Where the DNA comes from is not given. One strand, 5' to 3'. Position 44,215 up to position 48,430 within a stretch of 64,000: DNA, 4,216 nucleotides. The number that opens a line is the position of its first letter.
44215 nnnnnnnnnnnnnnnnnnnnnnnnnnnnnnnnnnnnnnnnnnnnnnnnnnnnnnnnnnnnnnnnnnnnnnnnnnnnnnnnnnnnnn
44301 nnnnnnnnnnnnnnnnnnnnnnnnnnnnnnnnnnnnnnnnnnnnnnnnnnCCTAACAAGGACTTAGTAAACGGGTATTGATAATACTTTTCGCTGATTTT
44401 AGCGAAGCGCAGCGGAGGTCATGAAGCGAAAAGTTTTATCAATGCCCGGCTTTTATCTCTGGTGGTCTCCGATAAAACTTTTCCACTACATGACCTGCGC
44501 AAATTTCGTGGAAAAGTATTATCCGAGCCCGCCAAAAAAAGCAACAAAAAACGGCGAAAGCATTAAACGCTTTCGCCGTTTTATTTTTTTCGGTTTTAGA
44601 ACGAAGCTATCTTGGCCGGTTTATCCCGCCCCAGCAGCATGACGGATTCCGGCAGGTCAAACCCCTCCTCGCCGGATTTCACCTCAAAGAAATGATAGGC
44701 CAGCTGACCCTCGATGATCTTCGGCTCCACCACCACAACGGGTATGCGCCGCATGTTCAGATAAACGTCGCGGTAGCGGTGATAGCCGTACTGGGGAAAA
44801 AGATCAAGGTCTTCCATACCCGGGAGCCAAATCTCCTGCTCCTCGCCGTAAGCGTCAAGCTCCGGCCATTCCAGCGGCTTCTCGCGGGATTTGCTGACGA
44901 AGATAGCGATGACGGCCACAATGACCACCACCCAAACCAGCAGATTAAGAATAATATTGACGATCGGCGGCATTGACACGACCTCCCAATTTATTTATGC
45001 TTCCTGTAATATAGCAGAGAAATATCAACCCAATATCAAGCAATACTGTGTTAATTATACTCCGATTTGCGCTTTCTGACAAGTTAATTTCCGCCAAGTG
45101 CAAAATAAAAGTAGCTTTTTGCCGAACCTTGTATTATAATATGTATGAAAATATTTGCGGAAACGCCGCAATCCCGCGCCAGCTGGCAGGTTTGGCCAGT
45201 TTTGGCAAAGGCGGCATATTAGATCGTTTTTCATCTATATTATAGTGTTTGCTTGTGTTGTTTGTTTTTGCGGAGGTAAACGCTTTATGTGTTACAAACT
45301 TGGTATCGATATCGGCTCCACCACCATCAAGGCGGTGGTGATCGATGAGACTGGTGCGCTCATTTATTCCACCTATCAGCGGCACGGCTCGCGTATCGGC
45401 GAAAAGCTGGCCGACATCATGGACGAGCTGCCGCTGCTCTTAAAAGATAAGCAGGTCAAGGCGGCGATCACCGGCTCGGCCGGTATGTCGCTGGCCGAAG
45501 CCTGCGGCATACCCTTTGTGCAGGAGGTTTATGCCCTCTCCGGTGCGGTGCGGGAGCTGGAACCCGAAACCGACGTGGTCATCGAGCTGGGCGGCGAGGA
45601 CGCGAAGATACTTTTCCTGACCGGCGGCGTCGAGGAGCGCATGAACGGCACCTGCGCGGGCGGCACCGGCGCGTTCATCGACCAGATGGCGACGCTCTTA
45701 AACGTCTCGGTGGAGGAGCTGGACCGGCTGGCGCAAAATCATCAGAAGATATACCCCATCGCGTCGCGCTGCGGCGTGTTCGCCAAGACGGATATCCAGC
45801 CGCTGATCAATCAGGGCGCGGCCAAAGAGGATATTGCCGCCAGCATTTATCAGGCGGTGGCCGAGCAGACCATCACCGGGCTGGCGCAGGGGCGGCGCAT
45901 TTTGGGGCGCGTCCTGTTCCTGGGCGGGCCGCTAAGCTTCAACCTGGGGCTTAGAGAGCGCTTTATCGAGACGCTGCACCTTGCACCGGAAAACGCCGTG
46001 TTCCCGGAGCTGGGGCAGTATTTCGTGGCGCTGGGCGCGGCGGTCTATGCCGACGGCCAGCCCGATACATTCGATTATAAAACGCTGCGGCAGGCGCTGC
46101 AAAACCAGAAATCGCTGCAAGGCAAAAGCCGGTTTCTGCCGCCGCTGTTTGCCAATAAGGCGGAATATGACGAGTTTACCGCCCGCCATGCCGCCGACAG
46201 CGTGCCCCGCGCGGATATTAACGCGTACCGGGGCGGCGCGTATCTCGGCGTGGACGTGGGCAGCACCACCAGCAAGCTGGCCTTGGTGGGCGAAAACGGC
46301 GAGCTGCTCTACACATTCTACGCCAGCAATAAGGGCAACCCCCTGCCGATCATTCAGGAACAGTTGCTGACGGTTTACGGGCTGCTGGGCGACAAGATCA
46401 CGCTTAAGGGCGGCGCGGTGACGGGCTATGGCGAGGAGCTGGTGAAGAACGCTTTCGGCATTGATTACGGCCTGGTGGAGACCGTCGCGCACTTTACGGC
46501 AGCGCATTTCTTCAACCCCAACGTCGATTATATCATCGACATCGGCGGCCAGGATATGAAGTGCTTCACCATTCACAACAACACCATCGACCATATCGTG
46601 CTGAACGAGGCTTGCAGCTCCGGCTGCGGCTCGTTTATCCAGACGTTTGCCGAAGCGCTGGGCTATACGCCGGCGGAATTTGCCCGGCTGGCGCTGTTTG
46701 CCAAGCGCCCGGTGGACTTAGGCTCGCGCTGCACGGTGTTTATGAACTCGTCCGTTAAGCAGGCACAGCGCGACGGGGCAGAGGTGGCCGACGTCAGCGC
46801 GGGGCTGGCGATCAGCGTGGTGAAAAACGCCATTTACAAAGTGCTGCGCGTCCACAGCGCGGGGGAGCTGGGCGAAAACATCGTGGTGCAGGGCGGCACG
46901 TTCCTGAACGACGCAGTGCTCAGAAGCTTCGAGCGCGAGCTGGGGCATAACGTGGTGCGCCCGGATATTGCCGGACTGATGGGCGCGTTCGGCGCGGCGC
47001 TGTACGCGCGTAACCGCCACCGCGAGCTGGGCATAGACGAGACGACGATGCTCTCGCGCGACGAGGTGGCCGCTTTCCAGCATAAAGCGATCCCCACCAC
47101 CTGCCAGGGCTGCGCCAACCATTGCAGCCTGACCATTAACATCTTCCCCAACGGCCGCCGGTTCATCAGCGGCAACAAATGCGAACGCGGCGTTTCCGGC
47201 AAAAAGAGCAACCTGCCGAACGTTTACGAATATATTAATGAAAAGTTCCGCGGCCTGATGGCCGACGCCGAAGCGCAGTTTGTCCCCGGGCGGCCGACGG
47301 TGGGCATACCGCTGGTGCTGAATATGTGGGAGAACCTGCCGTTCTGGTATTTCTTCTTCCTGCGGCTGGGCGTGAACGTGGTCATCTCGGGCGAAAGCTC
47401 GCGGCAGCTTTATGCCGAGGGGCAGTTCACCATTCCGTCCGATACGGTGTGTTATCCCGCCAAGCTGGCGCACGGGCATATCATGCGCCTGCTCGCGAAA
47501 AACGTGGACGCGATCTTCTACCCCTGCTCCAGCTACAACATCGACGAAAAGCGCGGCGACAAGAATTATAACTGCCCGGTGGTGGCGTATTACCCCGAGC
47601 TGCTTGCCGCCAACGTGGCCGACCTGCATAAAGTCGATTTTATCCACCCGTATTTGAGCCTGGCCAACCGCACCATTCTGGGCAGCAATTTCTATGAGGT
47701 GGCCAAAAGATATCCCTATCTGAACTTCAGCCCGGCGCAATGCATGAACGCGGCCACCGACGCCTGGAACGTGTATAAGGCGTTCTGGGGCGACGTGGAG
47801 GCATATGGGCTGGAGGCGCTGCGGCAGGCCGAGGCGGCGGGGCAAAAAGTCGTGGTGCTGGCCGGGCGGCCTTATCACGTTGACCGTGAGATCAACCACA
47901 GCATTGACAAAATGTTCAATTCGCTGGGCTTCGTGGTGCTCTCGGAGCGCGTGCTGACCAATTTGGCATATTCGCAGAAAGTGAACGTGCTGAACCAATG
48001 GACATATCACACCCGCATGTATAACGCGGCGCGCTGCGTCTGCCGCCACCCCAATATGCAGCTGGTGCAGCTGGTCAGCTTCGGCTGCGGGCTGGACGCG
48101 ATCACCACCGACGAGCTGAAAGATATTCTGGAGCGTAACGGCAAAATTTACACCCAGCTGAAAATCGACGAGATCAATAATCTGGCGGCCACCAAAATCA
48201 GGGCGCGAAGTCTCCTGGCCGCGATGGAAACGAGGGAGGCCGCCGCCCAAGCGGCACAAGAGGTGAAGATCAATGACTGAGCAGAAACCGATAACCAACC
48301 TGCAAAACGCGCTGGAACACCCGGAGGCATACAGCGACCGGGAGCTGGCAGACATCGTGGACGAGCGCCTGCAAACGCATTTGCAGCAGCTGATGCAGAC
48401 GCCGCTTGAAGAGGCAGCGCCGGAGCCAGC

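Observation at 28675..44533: A family of ~65-80 bp palindromic intergenic repeats (REP/MITE-like): nine clear copies plus a partial one, in four clusters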

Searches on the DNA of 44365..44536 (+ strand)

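Call 69: search_dna_similar(query=window:44365-44536:+, collection=plasmids, mode=distant, max_evalue=0.01, max_rows=10)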
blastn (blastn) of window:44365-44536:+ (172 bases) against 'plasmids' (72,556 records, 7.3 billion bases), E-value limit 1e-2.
No match.

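Call 70: search_dna_similar(query=window:44365-44536:+, collection=phages, mode=distant, max_evalue=0.01, max_rows=10)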
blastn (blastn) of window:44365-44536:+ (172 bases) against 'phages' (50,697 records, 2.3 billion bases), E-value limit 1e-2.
No match.
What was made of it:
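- Tried and rejected: Plasmid and phage records. blastn found no match (calls 69, 70).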

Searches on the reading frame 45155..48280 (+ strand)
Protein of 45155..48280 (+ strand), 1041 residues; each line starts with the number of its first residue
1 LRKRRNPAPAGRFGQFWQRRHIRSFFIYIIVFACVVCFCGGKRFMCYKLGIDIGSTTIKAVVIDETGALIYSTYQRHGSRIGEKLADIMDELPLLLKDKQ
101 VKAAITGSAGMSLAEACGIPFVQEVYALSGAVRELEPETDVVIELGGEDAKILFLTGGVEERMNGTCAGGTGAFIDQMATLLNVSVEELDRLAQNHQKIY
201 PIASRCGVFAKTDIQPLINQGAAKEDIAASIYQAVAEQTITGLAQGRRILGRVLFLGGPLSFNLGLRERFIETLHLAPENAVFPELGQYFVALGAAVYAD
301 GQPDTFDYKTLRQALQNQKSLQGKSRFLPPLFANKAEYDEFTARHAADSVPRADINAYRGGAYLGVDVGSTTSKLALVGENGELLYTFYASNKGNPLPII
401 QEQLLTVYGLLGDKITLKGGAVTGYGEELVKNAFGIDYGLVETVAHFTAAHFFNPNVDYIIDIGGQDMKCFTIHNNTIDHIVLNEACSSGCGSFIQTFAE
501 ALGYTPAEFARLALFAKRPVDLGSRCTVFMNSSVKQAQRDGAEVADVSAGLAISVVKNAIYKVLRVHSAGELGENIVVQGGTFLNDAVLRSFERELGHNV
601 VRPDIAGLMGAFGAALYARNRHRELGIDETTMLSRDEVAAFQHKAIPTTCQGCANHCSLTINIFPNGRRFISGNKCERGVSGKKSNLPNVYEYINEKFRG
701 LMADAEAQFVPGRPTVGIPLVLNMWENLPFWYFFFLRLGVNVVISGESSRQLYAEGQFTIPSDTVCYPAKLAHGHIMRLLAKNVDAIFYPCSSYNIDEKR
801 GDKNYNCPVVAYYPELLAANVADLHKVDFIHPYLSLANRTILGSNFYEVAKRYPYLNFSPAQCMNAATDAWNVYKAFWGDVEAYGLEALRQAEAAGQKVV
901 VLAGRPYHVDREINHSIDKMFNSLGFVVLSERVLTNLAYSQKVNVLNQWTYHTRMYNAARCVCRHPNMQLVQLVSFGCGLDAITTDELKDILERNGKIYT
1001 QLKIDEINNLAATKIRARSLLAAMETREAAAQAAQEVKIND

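Call 48: search_protein_families(library=pfam, proteins=[window:45155-48280:+], max_evalue=0.001)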
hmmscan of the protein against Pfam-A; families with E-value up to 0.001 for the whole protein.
window:45155-48280:+ (1041 aa): 4 families
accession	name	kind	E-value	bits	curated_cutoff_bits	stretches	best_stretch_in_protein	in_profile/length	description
PF09989.15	DUF2229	-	4.3e-69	232.9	29.4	1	715-932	1-216/218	CoA enzyme activase uncharacterised domain (DUF2229)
PF01869.26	BcrAD_BadFG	-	1.6e-61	208.7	31.5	2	364-618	1-271/271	BadF/BadG/BcrA/BcrD ATPase family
PF00370.27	FGGY_N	-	0.00013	22.1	28.8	0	47-91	1-45/245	FGGY family of carbohydrate kinases, N-terminal domain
PF01548.23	DEDD_Tnp_IS110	-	0.00048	20.4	29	0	49-114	1-63/155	Transposase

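Call 56: find_homologous_proteins(query=window:45155-48280:+, max_evalue=1e-100)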
Query window:45155-48280:+ (1041 aa): 8000 proteins with E <= 1e-100 among 8000 candidates; the best 120 are listed.
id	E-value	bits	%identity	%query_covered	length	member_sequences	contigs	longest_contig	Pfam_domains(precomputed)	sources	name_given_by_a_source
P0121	0.0e+0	2280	100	96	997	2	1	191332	PF01869.27,PF09989.16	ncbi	-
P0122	0.0e+0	2110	93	95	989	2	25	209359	PF01869.27,PF09989.16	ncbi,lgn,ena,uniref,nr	ncbi:MAG TPA: 2-hydroxyacyl-CoA dehydratase [Candidatus Avidehalobacter gallistercoris]|uniref:2-hyd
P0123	0.0e+0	2075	91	96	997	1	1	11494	PF01869.27,PF01548.24,PF09989.16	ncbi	-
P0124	0.0e+0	1928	85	95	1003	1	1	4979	PF01869.27,PF09989.16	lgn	-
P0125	0.0e+0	1918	84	96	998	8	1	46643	PF01869.27,PF00370.28,PF01548.24,PF09989.16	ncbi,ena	-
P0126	0.0e+0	1906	84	96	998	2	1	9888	PF01869.27,PF00480.27,PF00370.28,PF01548.24,PF09989.16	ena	-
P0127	0.0e+0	1898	83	96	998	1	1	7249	PF01869.27,PF00370.28,PF01548.24,PF09989.16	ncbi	-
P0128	0.0e+0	1897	83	96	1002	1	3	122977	PF01869.27,PF09989.16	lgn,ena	-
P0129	0.0e+0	1882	83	94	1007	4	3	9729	PF01869.27,PF09989.16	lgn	-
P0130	0.0e+0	1882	83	95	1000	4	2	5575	PF01869.27,PF00370.28,PF09989.16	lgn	-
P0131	0.0e+0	1855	82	95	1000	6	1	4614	PF01869.27,PF01548.24,PF09989.16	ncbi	-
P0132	0.0e+0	1809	80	95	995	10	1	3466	PF01869.27,PF09989.16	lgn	-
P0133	0.0e+0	1800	81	94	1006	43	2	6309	PF01869.27,PF09989.16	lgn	-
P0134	0.0e+0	1792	80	95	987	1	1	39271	PF01869.27,PF01548.24,PF09989.16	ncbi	-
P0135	0.0e+0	1779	78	95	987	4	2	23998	PF01869.27,PF01548.24,PF09989.16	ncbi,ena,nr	ncbi:MAG: 2-hydroxyacyl-CoA dehydratase [Firmicutes bacterium]|nr:2-hydroxyacyl-CoA dehydratase [Bac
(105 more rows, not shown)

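Call 57: find_encoding_contigs(protein=P0123, flank=10000, max_places=3)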
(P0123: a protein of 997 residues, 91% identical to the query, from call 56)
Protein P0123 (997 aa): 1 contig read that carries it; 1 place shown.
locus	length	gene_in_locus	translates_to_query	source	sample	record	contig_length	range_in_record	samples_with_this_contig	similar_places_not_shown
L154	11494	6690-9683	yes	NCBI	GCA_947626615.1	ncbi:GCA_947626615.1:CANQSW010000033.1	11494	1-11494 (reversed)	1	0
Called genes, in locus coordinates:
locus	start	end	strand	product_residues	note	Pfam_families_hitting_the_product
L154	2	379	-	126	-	?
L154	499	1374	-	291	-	PF04055:Radical_SAM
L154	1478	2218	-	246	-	PF01520:Amidase_3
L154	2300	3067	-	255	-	PF04542:Sigma70_r2, PF04539:Sigma70_r3, PF04545:Sigma70_r4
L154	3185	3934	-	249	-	PF04542:Sigma70_r2, PF04545:Sigma70_r4, PF01381:HTH_3 (weak)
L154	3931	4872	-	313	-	PF03419:Peptidase_U4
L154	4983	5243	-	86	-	-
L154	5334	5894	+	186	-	PF00583:Acetyltransf_1, PF13673:Acetyltransf_10 (weak), PF13508:Acetyltransf_7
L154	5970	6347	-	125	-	-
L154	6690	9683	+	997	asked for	PF01548:DEDD_Tnp_IS110 (faint), PF01869:BcrAD_BadFG, PF09989:DUF2229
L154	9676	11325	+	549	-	PF09989:DUF2229 (faint)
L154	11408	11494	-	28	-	?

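Call 58: find_encoding_contigs(protein=P0122, flank=10000, max_places=3)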
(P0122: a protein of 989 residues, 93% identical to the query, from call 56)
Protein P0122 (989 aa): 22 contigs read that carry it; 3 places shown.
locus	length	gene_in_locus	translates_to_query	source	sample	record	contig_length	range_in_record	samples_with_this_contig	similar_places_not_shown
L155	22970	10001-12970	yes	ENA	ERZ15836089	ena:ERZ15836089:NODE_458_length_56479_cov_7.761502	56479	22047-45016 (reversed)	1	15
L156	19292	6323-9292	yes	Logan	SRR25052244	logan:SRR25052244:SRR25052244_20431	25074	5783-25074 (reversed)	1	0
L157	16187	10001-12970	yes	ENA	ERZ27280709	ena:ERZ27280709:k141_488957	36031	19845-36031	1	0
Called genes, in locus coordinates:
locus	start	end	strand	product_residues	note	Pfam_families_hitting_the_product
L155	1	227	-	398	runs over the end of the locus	PF00202:Aminotran_3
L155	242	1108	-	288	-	PF00696:AA_kinase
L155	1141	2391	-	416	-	PF01960:ArgJ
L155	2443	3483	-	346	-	PF01118:Semialdhyde_dh, PF22698:Semialdhyde_dhC_1, PF02774:Semialdhyde_dhC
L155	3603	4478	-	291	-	PF04055:Radical_SAM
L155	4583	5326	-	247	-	PF01520:Amidase_3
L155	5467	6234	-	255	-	PF04542:Sigma70_r2, PF04539:Sigma70_r3, PF08281:Sigma70_r4_2 (weak), PF04545:Sigma70_r4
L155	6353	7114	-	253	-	PF04542:Sigma70_r2, PF04545:Sigma70_r4, PF01381:HTH_3 (weak)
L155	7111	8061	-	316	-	PF03419:Peptidase_U4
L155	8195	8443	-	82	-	-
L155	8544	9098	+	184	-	PF13480:Acetyltransf_6 (weak), PF13673:Acetyltransf_10 (weak), PF00583:Acetyltransf_1, PF13508:Acetyltransf_7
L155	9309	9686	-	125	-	-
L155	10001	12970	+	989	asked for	PF01869:BcrAD_BadFG, PF09989:DUF2229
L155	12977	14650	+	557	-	-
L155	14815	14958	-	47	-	-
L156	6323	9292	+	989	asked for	PF01869:BcrAD_BadFG, PF09989:DUF2229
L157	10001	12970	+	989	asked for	PF01869:BcrAD_BadFG, PF09989:DUF2229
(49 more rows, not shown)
